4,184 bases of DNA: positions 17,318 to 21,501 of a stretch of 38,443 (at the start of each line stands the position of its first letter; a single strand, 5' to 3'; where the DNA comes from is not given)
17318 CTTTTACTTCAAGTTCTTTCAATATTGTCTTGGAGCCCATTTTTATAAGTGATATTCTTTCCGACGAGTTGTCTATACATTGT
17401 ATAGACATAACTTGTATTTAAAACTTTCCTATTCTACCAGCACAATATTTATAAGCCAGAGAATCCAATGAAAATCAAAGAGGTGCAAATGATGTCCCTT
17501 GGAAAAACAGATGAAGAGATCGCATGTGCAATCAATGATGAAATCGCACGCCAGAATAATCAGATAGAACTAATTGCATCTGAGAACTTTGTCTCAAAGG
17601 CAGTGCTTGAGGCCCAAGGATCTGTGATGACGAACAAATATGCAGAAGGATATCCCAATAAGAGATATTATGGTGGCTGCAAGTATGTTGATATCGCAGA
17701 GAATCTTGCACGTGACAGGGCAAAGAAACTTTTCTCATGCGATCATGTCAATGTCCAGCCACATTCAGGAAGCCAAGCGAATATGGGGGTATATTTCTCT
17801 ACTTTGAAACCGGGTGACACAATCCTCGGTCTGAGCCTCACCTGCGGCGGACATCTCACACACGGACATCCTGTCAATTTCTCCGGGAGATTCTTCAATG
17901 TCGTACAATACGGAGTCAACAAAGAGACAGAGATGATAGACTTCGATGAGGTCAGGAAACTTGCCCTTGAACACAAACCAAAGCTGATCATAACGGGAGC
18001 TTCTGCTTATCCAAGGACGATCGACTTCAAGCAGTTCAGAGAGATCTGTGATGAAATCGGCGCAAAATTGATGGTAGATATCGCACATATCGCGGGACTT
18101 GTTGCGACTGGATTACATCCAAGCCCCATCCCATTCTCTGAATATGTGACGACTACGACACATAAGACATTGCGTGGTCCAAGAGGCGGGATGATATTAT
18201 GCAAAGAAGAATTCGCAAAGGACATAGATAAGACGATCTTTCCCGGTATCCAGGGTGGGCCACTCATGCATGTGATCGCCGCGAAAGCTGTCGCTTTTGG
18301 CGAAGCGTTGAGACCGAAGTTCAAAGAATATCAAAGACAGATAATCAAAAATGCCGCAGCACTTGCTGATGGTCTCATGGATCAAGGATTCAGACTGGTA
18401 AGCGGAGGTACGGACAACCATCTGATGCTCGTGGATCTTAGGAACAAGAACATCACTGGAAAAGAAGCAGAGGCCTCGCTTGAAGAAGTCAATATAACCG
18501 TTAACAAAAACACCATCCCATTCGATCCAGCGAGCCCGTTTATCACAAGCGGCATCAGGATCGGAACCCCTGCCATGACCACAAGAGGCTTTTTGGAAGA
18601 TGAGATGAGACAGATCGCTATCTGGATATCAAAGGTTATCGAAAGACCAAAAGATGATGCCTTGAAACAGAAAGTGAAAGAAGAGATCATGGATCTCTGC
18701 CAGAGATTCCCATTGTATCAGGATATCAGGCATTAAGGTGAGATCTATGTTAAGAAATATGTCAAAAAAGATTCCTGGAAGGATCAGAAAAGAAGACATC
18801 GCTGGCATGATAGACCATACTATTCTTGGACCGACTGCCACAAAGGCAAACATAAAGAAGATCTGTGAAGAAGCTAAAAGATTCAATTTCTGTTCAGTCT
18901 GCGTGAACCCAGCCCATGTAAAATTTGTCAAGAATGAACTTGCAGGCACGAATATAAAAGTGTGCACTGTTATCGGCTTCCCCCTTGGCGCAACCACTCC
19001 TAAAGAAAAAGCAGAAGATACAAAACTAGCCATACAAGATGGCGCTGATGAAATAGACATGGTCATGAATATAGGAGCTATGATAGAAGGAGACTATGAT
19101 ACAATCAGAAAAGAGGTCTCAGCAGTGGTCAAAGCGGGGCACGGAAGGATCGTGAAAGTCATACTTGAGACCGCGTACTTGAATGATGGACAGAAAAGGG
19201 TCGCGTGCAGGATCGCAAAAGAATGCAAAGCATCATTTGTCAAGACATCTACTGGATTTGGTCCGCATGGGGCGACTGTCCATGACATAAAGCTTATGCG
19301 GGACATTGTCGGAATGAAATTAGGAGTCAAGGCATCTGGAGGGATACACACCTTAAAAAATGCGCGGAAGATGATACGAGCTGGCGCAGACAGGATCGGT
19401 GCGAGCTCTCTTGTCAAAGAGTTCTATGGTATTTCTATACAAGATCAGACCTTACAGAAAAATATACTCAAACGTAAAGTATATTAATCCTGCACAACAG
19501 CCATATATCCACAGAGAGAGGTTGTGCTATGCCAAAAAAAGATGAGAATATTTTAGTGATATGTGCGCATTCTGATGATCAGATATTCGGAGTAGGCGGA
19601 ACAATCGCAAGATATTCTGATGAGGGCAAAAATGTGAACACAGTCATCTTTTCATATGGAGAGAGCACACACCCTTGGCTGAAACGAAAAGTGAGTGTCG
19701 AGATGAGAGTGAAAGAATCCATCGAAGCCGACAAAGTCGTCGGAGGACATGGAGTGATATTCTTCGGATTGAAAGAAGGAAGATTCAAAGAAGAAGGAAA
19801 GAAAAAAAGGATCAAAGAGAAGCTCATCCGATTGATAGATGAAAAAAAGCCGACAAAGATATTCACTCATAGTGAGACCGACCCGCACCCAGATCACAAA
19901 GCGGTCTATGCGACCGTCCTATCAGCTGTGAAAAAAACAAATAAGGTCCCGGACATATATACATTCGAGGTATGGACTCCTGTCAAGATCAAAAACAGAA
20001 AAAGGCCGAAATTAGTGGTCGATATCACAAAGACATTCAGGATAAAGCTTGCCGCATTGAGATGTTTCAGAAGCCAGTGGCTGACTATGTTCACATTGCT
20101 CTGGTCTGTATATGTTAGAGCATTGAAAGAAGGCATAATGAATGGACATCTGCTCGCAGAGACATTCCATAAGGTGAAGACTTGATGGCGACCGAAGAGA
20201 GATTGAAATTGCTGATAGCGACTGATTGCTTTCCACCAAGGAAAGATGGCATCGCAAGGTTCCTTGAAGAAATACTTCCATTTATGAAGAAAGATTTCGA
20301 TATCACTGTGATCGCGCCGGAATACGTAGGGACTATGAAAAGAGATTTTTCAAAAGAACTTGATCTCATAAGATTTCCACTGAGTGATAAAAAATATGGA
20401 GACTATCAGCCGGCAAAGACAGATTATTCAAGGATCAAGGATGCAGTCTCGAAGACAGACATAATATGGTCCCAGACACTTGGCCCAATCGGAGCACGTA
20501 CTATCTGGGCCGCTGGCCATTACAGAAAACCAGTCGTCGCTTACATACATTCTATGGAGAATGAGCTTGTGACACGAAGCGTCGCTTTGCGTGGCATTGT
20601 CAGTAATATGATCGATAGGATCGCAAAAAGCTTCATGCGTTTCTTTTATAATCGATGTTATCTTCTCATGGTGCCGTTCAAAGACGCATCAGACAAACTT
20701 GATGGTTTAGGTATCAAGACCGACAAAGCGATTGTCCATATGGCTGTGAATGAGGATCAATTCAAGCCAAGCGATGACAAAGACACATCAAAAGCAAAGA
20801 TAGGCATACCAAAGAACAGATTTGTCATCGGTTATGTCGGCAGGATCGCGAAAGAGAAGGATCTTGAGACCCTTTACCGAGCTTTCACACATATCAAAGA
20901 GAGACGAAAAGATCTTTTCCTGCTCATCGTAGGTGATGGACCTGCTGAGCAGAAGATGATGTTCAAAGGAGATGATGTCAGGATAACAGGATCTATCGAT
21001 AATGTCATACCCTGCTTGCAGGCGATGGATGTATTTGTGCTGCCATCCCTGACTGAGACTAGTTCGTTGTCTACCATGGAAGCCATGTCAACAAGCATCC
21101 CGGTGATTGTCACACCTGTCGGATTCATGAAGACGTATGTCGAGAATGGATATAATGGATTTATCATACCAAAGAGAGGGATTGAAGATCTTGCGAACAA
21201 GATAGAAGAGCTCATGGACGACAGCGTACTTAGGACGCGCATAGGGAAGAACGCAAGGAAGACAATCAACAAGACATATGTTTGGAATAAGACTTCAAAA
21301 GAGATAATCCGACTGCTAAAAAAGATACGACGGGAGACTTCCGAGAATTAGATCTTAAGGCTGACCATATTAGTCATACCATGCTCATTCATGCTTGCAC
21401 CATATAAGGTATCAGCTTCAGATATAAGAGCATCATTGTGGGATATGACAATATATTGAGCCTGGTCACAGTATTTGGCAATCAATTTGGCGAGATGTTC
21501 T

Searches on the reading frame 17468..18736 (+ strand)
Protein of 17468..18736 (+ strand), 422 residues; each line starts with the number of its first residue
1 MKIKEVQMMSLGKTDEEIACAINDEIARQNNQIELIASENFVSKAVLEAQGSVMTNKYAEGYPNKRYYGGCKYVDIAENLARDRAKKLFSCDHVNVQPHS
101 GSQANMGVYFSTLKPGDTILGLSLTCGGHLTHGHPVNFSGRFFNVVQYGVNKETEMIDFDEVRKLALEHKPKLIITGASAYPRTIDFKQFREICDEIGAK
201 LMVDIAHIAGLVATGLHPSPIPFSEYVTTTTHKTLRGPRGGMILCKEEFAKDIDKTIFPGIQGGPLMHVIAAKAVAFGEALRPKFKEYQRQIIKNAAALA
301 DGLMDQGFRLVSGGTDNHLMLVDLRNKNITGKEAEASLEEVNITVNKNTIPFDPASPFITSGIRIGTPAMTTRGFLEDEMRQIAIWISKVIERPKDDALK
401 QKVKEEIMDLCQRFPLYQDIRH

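Call 72: search_protein_families(library=pfam, proteins=[window:17468-18736:+], max_evalue=0.001)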
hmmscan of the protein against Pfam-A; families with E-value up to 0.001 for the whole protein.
window:17468-18736:+ (422 aa): 2 families
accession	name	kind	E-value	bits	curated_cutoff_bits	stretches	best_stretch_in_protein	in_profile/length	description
PF00464.25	SHMT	-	2.3e-175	583.4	27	1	13-387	3-399/399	Serine hydroxymethyltransferase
PF00155.27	Aminotran_1_2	-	3.5e-09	36.7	19.7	1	81-372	47-351/361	Aminotransferase class I and II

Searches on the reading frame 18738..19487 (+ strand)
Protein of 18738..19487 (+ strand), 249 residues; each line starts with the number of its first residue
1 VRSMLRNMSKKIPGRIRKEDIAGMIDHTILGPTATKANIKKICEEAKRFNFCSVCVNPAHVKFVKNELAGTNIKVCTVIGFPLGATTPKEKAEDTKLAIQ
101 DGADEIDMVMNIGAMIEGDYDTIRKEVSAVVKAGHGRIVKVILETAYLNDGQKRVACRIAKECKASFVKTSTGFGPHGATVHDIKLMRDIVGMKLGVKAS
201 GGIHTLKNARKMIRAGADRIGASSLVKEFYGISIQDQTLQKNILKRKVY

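Call 72: search_protein_families(library=pfam, proteins=[window:18738-19487:+], max_evalue=0.001)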
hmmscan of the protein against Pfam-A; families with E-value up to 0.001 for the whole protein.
window:18738-19487:+ (249 aa): 1 family
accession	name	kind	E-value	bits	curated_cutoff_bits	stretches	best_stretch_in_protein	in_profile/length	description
PF01791.15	DeoC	-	4.7e-14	53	23.8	1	25-227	6-225/229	DeoC/LacD family aldolase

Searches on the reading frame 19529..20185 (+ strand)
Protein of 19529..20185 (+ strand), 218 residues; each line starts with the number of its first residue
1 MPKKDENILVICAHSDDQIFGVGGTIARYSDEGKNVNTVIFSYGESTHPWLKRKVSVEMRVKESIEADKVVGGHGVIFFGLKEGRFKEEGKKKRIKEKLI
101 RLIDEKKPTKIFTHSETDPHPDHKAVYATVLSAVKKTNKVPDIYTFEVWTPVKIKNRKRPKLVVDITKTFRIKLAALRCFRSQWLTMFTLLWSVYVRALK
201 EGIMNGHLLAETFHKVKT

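Call 72: search_protein_families(library=pfam, proteins=[window:19529-20185:+], max_evalue=0.001)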
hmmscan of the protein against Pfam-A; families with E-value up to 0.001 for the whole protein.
window:19529-20185:+ (218 aa): 1 family
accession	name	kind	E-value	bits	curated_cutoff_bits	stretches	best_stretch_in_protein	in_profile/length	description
PF02585.22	PIG-L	-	6.5e-24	85.3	28.2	1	9-133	1-128/129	GlcNAc-PI de-N-acetylase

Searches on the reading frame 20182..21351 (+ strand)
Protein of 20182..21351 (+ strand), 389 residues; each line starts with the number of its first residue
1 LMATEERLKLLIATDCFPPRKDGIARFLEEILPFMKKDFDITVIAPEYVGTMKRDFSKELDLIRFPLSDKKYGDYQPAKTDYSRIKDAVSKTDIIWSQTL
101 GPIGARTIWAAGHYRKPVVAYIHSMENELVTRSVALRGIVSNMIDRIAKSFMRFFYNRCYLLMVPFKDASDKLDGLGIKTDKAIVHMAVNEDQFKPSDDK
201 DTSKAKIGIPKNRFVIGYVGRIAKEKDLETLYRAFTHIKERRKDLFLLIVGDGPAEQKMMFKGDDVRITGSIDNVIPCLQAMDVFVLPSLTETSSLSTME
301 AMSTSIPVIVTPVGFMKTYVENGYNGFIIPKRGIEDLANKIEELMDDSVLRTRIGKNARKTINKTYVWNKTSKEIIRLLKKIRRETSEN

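Call 72: search_protein_families(library=pfam, proteins=[window:20182-21351:+], max_evalue=0.001)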
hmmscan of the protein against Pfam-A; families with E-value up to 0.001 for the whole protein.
window:20182-21351:+ (389 aa): 4 families
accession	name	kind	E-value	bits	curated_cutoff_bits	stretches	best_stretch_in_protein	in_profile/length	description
PF00534.26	Glycos_transf_1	-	1e-36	126.5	26.4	1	199-360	1-171/172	Glycosyl transferases group 1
PF13692.12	Glyco_trans_1_4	-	5e-32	111.5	27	1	214-347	2-142/142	Glycosyl transferases group 1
PF13439.12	Glyco_transf_4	-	1.2e-09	38.8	28.5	1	23-190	3-167/170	Glycosyltransferase Family 4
PF20706.3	GT4-conflict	-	0.00015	21.4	26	1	279-374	279-384/385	Family 4 Glycosyltransferase in conflict systems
